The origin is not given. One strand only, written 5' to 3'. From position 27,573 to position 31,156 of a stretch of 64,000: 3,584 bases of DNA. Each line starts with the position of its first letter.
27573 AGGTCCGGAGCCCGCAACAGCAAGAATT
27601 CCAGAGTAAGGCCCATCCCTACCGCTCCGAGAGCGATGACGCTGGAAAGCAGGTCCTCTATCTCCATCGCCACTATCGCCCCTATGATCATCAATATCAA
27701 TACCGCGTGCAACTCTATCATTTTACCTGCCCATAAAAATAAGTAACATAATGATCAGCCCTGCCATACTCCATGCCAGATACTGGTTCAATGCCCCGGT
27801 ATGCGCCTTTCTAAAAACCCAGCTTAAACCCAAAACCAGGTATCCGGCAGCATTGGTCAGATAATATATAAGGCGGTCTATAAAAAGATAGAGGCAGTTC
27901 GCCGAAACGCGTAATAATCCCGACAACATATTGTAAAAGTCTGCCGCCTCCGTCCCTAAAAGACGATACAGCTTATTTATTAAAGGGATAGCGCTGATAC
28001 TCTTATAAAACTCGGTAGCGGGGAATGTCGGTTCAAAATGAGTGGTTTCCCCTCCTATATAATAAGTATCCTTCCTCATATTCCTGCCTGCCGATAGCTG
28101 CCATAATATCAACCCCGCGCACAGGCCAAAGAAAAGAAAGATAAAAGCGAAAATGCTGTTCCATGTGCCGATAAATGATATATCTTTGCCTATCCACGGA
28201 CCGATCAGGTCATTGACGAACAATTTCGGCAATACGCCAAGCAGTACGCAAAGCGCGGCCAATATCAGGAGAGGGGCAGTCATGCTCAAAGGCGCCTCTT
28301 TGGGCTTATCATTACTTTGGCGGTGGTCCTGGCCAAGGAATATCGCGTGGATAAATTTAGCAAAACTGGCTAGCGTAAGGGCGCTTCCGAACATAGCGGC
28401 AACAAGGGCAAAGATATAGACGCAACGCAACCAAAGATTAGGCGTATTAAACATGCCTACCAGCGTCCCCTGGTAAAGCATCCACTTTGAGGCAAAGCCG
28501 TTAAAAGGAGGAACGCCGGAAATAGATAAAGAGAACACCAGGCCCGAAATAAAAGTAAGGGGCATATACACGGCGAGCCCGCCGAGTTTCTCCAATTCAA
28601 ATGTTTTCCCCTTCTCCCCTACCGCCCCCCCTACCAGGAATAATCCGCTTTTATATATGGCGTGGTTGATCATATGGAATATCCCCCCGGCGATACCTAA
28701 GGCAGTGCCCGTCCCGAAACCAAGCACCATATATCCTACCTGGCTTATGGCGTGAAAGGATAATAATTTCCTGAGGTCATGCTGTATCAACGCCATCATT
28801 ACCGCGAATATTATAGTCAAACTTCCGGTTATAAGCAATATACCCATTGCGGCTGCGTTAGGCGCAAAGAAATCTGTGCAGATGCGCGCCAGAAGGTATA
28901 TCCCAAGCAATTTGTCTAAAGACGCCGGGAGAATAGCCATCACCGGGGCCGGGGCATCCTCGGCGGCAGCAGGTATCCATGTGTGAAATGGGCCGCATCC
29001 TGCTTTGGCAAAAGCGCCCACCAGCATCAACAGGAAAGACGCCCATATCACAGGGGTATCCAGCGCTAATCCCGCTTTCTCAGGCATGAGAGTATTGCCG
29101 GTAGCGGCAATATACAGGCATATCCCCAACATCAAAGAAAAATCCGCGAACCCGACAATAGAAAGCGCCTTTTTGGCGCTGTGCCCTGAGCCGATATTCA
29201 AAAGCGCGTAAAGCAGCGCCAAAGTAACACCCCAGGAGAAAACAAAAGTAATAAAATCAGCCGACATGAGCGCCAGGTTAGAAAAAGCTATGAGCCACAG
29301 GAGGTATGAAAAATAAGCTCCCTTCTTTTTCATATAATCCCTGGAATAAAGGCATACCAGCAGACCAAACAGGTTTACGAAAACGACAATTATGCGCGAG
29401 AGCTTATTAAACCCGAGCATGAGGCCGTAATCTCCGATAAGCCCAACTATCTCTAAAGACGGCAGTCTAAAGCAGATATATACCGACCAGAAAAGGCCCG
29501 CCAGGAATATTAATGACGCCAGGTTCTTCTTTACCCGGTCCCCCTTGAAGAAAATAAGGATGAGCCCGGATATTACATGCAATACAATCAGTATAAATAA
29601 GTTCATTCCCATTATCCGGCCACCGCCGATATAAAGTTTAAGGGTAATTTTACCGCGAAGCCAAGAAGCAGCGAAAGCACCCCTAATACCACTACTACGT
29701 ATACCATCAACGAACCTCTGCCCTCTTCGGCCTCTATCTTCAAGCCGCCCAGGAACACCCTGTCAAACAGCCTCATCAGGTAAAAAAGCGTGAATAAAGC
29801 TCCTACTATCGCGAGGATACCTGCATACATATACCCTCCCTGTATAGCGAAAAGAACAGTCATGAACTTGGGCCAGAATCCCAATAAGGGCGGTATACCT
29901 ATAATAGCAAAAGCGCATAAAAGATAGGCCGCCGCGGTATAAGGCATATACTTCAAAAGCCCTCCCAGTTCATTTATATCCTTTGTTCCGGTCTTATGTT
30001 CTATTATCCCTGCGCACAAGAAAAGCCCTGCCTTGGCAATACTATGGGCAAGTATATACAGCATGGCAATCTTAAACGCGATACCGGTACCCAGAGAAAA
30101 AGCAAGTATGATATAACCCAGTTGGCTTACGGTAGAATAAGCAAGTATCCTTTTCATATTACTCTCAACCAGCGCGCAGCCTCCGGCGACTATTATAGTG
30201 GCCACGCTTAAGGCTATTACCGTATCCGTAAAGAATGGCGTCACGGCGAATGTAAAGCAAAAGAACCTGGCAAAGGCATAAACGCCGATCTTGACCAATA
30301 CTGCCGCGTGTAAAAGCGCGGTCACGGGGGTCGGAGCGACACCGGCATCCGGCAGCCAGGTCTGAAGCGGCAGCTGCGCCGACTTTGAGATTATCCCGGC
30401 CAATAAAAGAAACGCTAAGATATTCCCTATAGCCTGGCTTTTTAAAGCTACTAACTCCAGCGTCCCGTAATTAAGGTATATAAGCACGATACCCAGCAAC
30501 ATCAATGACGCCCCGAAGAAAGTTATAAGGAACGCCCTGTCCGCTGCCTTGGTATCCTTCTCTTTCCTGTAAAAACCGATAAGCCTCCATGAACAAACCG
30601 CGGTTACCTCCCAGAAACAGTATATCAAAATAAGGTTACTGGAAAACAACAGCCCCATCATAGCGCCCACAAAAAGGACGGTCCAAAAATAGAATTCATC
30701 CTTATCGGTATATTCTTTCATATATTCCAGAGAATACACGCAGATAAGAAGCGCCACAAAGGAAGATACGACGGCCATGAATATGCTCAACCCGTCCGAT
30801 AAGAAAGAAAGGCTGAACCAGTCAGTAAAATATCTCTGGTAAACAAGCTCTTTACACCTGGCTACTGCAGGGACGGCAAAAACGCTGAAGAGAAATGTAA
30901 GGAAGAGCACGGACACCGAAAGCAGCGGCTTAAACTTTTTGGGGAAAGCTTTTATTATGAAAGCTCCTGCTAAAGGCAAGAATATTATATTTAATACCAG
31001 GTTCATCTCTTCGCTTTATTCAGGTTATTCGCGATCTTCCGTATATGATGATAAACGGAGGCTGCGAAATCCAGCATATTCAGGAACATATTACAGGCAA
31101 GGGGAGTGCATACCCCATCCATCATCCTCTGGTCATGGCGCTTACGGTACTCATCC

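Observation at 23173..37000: Composite 18-gene operon joining an AsrAB/HydBG-like NAD(P)H module, a group-4 [NiFe] hydrogenase and a full Mrp antiporter with three NuoL/M/N-like pumps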

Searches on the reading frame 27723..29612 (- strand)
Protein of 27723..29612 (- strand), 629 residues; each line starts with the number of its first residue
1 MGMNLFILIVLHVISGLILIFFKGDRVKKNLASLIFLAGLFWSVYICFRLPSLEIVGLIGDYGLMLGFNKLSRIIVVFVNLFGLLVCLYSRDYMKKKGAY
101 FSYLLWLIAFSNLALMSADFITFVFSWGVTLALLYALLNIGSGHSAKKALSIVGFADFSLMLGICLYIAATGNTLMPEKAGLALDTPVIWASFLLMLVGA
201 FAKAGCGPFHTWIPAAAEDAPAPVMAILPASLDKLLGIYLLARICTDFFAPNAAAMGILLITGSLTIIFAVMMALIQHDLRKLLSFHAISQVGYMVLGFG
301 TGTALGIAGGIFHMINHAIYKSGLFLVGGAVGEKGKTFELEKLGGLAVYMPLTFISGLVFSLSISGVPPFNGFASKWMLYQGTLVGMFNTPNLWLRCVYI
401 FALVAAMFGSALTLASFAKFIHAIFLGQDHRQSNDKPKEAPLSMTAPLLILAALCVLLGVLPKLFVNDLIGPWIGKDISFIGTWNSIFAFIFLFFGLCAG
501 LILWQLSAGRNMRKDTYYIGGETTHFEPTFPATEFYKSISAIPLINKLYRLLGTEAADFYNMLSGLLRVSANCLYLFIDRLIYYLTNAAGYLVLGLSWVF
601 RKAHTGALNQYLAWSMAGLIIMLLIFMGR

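Call 4: search_protein_families(library=pfam, proteins=[window:27723-29612:-], max_evalue=0.01)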
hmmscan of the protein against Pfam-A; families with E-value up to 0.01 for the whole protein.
window:27723-29612:- (629 aa): 2 families
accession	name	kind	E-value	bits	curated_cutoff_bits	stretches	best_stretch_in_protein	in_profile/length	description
PF00361.26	Proton_antipo_M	-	1.6e-47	162.5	21.5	1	117-383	1-275/294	NADH:quinone oxidoreductase/Mrp antiporter, TM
PF00662.26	Proton_antipo_N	-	0.00076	19.8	24.5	1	67-97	14-44/51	NADH-Ubiquinone oxidoreductase (complex I), chain 5 N-terminus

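Call 6: search_protein_families(library=ncbifam, proteins=[window:27723-29612:-], max_evalue=0.001)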
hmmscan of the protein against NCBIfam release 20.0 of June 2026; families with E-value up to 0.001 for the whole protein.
window:27723-29612:- (629 aa): 72 families (the best 25 are shown)
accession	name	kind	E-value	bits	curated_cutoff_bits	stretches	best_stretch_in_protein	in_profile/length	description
NF006419.0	PRK08668.1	equivalog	1.3e-72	245.5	617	1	3-575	2-597/613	NADH dehydrogenase subunit M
NF006240.0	PRK08376.1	subfamily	3.5e-62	211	662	1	66-473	86-503/521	putative monovalent cation/H+ antiporter subunit D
NF005086.0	PRK06521.1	equivalog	5.9e-62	210.1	667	1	59-469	69-499/669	hydrogenase 4 subunit B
NF009288.0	PRK12648.1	equivalog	4e-58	197.3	1104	1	61-470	65-479/954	monovalent cation/H+ antiporter subunit A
TIGR00940.1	2a6301s01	subfamily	9.9e-58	196.1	920.45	1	70-474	75-501/793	monovalent cation:proton antiporter subunit A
NF005141.0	PRK06590.1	equivalog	2.3e-55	188.7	556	1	5-627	4-610/615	NADH-quinone oxidoreductase subunit L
NF004920.0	PRK06277.1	equivalog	3.1e-55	187.8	578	1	7-470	6-469/478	energy conserving hydrogenase EhbF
NF009310.0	PRK12668.1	equivalog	9e-55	186.6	564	1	9-467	9-439/584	Na(+)/H(+) antiporter subunit D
NF009287.0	PRK12647.1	equivalog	1.1e-53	182.9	937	1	69-473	75-478/773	putative monovalent cation/H+ antiporter subunit A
NF006418.0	PRK08667.1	equivalog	6.5e-53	180.2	794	1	5-625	6-639/644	hydrogenase membrane subunit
NF009285.0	PRK12645.1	equivalog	8.2e-53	179.8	1028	1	70-476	78-507/804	Na+/H+ antiporter subunit A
TIGR01974.1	NDH_I_L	subfamily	4.2e-52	177.9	407.5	1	65-626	77-629/630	NADH-quinone oxidoreductase subunit L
NF005097.0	PRK06525.1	equivalog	6.2e-51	173.6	430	1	10-461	10-474/480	hydrogenase 4 subunit D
NF009289.0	PRK12649.1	equivalog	1.2e-49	169.4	1117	1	69-473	79-496/789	putative monovalent cation/H+ antiporter subunit A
NF009284.0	PRK12644.1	equivalog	4.3e-47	160.8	962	1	64-470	68-478/975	Na+/H+ antiporter subunit A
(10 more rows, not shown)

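Call 28: search_solved_structures(query=window:27723-29612:-, max_evalue=1e-25)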
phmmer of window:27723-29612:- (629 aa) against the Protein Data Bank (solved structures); distinct sequences matched with E-value up to 1e-25: 17.
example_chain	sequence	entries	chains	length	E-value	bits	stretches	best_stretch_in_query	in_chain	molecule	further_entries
6cfw_H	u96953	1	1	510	5e-40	141.4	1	69-465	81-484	Monovalent cation/H+ antiporter subunit D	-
7qru_A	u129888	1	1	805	3.3e-39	138.7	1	70-503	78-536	Na+/H+ antiporter subunit A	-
6u8y_X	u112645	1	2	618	3.1e-38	135.5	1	43-524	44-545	NADH dehydrogenase subunit M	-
6hum_F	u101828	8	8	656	6e-38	134.6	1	40-465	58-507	NADH dehydrogenase subunit 5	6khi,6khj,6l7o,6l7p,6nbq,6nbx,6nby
6z16_A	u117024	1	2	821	7.8e-37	130.9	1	71-474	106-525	Multisubunit Na+/H+ antiporter, A subunit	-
7qru_D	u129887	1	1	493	1.7e-36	129.8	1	4-461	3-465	Na+/H+ antiporter subunit D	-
8e9g_L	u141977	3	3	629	8.3e-35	124.2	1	55-473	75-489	NADH-quinone oxidoreductase, L subunit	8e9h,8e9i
7ar7_L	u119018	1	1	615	2e-29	106.4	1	66-464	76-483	NADH-ubiquinone oxidoreductase chain 5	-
7aqq_L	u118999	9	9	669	2.4e-29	106.2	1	66-464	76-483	NADH-ubiquinone oxidoreductase chain 5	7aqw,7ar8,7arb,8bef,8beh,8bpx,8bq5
7z0s_C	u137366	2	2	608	2.4e-29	106.2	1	66-461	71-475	Formate hydrogenlyase subunit 3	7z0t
6u8y_H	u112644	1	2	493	2.9e-29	105.9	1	63-468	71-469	NADH dehydrogenase subunit N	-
8e73_5M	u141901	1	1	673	3.5e-29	105.6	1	66-466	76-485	Nad5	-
7a23_a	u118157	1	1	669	5.4e-29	105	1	66-464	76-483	Nad5m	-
7d3u_A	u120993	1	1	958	8.1e-28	101.1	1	38-459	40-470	Monovalent Na+/H+ antiporter subunit A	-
7eu3_F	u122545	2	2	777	2e-27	99.8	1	61-412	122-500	NAD(P)H-quinone oxidoreductase subunit F | NADH-plastoquinone oxidoreductase subunit 5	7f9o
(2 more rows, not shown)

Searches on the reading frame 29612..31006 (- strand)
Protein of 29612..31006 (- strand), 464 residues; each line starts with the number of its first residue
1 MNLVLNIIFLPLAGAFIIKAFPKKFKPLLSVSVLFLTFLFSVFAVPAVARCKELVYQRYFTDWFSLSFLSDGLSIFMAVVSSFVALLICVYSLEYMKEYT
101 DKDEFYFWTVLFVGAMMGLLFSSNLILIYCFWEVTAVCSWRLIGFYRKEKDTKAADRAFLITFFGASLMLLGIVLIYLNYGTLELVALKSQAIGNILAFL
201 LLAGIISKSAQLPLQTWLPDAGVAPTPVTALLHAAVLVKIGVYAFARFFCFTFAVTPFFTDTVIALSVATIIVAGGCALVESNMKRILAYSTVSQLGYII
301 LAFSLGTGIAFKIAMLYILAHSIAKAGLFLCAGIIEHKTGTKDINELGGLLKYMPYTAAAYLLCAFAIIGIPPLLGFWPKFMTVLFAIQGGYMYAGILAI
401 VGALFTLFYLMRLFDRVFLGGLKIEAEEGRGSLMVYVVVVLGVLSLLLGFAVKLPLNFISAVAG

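Call 4: search_protein_families(library=pfam, proteins=[window:29612-31006:-], max_evalue=0.01)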
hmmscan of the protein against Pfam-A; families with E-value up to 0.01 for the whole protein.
window:29612-31006:- (464 aa): 2 families
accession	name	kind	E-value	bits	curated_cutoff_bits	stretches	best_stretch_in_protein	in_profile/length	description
PF00361.26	Proton_antipo_M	-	6.4e-72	242.7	21.5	1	122-406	1-294/294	NADH:quinone oxidoreductase/Mrp antiporter, TM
PF00662.26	Proton_antipo_N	-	1.7e-09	37.9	24.5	1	64-106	9-51/51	NADH-Ubiquinone oxidoreductase (complex I), chain 5 N-terminus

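Call 6: search_protein_families(library=ncbifam, proteins=[window:29612-31006:-], max_evalue=0.001)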
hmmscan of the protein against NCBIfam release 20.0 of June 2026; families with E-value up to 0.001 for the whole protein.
window:29612-31006:- (464 aa): 76 families (the best 25 are shown)
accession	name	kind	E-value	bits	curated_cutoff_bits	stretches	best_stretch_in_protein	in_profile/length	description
NF005141.0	PRK06590.1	equivalog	9.9e-97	325.3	556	1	1-454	2-470/615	NADH-quinone oxidoreductase subunit L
NF005097.0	PRK06525.1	equivalog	1.3e-90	304.5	430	1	2-447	3-470/480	hydrogenase 4 subunit D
TIGR01974.1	NDH_I_L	subfamily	1.8e-90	304.6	407.5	1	3-454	2-481/630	NADH-quinone oxidoreductase subunit L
NF009287.0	PRK12647.1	equivalog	3.8e-84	283.6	937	1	8-459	11-474/773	putative monovalent cation/H+ antiporter subunit A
NF009288.0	PRK12648.1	equivalog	1.1e-79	268.7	1104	1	4-453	3-472/954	monovalent cation/H+ antiporter subunit A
NF009284.0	PRK12644.1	equivalog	8e-76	255.9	962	1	36-454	36-473/975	Na+/H+ antiporter subunit A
NF009285.0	PRK12645.1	equivalog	6.2e-73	246.3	1028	1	1-450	1-491/804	Na+/H+ antiporter subunit A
TIGR00940.1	2a6301s01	subfamily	5.5e-72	243.2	920.45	1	31-450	32-487/793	monovalent cation:proton antiporter subunit A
NF009290.0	PRK12650.1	equivalog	3.6e-70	237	980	1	65-463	74-483/966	DUF4040 family protein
NF009289.0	PRK12649.1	equivalog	1.9e-68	231.6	1117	1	4-459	7-492/789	putative monovalent cation/H+ antiporter subunit A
TIGR01972.1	NDH_I_M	subfamily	4.1e-67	226.9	263.8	1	7-453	4-469/486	NADH-quinone oxidoreductase subunit M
NF005626.0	PRK07376.1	equivalog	7.1e-66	222.8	963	1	65-434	84-470/675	NAD(P)H-quinone oxidoreductase subunit 5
NF006419.0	PRK08668.1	equivalog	7.1e-65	219.9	617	1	3-462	3-477/613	NADH dehydrogenase subunit M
NF040617.1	F420_dehyd_FpoL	exception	1.4e-62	212.4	1050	2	196-453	232-502/669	F420H2 dehydrogenase subunit FpoL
NF006240.0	PRK08376.1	subfamily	1.1e-61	209.3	662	1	3-451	6-491/521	putative monovalent cation/H+ antiporter subunit D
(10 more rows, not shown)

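Call 27: search_solved_structures(query=window:29612-31006:-, max_evalue=1e-30)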
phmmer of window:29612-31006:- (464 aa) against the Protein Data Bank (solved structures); distinct sequences matched with E-value up to 1e-30: 46.
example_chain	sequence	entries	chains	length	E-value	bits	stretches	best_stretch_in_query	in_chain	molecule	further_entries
6z16_A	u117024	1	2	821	4.9e-57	197.4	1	66-453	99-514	Multisubunit Na+/H+ antiporter, A subunit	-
7z7r_L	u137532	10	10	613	5.5e-57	197.2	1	1-457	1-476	NADH dehydrogenase subunit L | NADH-quinone oxidoreductase subunit L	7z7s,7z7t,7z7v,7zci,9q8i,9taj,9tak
3rko_L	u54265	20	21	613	5.5e-57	197.2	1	1-457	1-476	NADH-QUINONE OXIDOREDUCTASE SUBUNIT L | Proton-translocating NADH-quinone oxidoreductase, chain L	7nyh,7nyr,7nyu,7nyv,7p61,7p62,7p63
9grx_F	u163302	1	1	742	2.3e-56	195.2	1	27-427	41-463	NAD(P)H-quinone oxidoreductase subunit 5, chloroplastic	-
4he8_L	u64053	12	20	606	1.5e-55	192.5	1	4-425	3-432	NADH-quinone oxidoreductase subunit 12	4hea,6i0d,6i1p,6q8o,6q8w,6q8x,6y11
6hum_F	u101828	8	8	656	7.8e-55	190.1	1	65-422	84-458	NADH dehydrogenase subunit 5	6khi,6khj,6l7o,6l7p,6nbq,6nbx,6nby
7qru_A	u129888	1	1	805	1.7e-54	189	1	66-451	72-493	Na+/H+ antiporter subunit A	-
8e9g_L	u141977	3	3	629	1.2e-52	182.9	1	70-452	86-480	NADH-quinone oxidoreductase, L subunit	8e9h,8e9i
7wff_F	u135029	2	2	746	1.7e-51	179.1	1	27-423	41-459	NAD(P)H-quinone oxidoreductase subunit 5, chloroplastic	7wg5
7eu3_F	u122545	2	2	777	2.2e-51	178.8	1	20-426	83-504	NAD(P)H-quinone oxidoreductase subunit F | NADH-plastoquinone oxidoreductase subunit 5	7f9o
7d3u_A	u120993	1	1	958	3.6e-49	171.4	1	75-414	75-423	Monovalent Na+/H+ antiporter subunit A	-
6cfw_H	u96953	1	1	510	1.5e-47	166.1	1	7-450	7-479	Monovalent cation/H+ antiporter subunit D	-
5lnk_L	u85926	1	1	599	5.3e-45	157.7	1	62-421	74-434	Mitochondrial complex I, ND5 subunit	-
6q9b_D5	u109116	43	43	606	5.4e-45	157.7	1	62-421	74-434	NADH-ubiquinone oxidoreductase chain 5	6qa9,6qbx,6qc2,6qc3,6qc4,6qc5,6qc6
8qby_L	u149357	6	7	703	8.4e-45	157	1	18-423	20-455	NADH dehydrogenase subunit L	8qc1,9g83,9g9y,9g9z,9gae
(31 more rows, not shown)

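Call 70: find_homologous_proteins(query=window:29612-31006:-, max_evalue=1e-20)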
Query window:29612-31006:- (464 aa): 7075 proteins with E <= 1e-20 among 8000 candidates; the best 120 are listed.
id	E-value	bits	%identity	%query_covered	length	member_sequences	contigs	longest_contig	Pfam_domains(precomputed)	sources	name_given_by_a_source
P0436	7.4e-291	983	100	100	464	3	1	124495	PF00662.27,PF00361.26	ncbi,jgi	ncbi:MAG: NADH-quinone oxidoreductase subunit L [Candidatus Omnitrophota bacterium]|jgi:NADH:ubiquin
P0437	2.7e-244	829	82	100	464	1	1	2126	PF00662.27,PF00361.26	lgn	-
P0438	7.8e-241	818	82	100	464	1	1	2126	PF00662.27,PF00361.26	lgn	-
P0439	7.4e-230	782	78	100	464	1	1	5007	PF00662.27,PF00361.26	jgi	jgi:NADH:ubiquinone oxidoreductase subunit 5 (subunit L)/multisubunit Na+/H+ antiporter MnhA subunit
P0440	9.3e-230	782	80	100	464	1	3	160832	PF00662.27,PF00361.26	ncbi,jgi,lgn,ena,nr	ncbi:MAG: NADH-quinone oxidoreductase subunit L [Candidatus Omnitrophica bacterium]|nr:NADH-quinone 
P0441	3.4e-227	773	77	100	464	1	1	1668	PF00662.27,PF00361.26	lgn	-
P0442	1.4e-223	761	76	100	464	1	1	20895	PF00662.27,PF00361.26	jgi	jgi:NADH:ubiquinone oxidoreductase subunit 5 (subunit L)/multisubunit Na+/H+ antiporter MnhA subunit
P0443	1.6e-207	708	73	100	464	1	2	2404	PF00662.27,PF00361.26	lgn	-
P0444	5.5e-202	690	68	100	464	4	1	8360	PF00662.27,PF00361.26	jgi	jgi:NADH:ubiquinone oxidoreductase subunit 5 (subunit L)/multisubunit Na+/H+ antiporter MnhA subunit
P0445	1.4e-201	689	70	100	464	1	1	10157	PF00662.27,PF00361.26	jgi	jgi:NADH:ubiquinone oxidoreductase subunit 5 (subunit L)/multisubunit Na+/H+ antiporter MnhA subunit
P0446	7.3e-201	686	69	100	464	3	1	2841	PF00662.27,PF00361.26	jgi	jgi:NADH:ubiquinone oxidoreductase subunit 5 (subunit L)/multisubunit Na+/H+ antiporter MnhA subunit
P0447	1.5e-199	682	70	99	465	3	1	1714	PF00662.27,PF00361.26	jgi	jgi:NADH:ubiquinone oxidoreductase subunit 5 (subunit L)/multisubunit Na+/H+ antiporter MnhA subunit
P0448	2.2e-199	681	68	100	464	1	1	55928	PF00662.27,PF00361.26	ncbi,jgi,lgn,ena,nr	ncbi:MAG TPA: NADH-quinone oxidoreductase subunit L [Patescibacteria group bacterium]|nr:NADH-quinon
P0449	5.9e-199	680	69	100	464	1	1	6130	PF00662.27,PF00361.26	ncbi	-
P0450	3.3e-198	678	69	98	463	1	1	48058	PF00662.27,PF00361.26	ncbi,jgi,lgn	ncbi:MAG: NADH-quinone oxidoreductase subunit L [Candidatus Omnitrophota bacterium]|jgi:NADH:ubiquin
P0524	9.7e-133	462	52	99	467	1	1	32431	PF00662.27,PF00361.26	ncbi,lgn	ncbi:MAG: NADH-quinone oxidoreductase subunit L [Elusimicrobiota bacterium]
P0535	1.2e-127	445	48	98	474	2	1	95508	PF00662.27,PF00361.26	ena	-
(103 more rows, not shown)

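Call 71: find_encoding_contigs(protein=P0524, flank=10000, max_places=1)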
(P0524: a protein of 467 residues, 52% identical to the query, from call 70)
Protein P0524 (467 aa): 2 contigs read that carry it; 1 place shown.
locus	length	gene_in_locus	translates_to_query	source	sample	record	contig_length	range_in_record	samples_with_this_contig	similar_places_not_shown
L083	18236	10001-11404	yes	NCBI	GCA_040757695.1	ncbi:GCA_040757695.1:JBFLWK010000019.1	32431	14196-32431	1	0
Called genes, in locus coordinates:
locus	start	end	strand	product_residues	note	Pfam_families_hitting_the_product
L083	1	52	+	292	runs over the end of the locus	PF02219:MTHFR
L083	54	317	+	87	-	-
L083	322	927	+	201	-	PF04961:FTCD_C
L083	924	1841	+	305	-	PF00763:THF_DHG_CYH, PF02882:THF_DHG_CYH_C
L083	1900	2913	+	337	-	PF13187:Fer4_9 (faint), PF17179:Fer4_22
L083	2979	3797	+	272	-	PF00970:FAD_binding_6, PF00175:NAD_binding_1, PF10418:DHODB_Fe-S_bind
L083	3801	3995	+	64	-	-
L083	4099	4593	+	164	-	PF13247:Fer4_11, PF12838:Fer4_7 (weak)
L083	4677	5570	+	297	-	PF00146:NADHdh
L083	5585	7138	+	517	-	PF03783:CsgG (weak), PF17680:FlgO, PF00092:VWA (weak)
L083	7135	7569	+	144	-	PF01058:Oxidored_q6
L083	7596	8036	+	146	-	PF00329:Complex1_30kDa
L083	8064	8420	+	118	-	-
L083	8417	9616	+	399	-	PF00374:NiFeSe_Hases, PF00346:Complex1_49kDa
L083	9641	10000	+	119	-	-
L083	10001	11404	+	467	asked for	PF00662:Proton_antipo_N, PF00361:Proton_antipo_M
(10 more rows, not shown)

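Call 72: find_encoding_contigs(protein=P0535, flank=10000, max_places=1)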
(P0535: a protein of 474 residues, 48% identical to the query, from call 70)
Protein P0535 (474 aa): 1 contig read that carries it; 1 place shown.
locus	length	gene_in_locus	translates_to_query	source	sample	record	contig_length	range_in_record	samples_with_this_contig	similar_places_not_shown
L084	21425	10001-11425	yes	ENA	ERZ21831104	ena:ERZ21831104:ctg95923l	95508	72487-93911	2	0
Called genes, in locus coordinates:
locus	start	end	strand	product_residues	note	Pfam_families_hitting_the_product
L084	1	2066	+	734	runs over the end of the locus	PF00580:UvrD-helicase, PF01443:Viral_helicase1 (faint), PF13245:AAA_19, PF13604:AAA_30 (faint), PF13361:UvrD_C, PF13538:UvrD_C_2, PF21196:PcrA_UvrD_tudor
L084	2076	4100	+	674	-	PF22745:Nlig-Ia, PF01653:DNA_ligase_aden, PF03120:OB_DNA_ligase, PF03119:DNA_ligase_ZBD, PF14520:HHH_5 (weak), PF12826:HHH_2, PF00533:BRCT, PF16589:BRCT_2 (weak), +1 more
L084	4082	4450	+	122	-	PF01155:HypA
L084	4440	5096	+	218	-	PF03193:RsgA_GTPase (faint), PF02492:cobW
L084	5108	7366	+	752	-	PF00708:Acylphosphatase, PF07503:zf-HYPF, PF01300:Sua5_yciO_yrdC, PF17788:HypF_C, PF22521:HypF_C_2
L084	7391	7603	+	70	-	PF01455:HupF_HypC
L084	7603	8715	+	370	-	PF01924:HypD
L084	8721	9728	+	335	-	PF00586:AIRS, PF02769:AIRS_C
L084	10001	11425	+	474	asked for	PF00662:Proton_antipo_N (weak), PF00361:Proton_antipo_M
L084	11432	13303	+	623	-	PF00662:Proton_antipo_N (weak), PF00361:Proton_antipo_M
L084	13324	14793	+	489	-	PF10125:NADHdeh_related (weak), PF00361:Proton_antipo_M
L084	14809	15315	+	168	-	-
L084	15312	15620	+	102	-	PF00420:Oxidored_q2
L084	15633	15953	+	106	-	-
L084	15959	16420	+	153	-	PF01058:Oxidored_q6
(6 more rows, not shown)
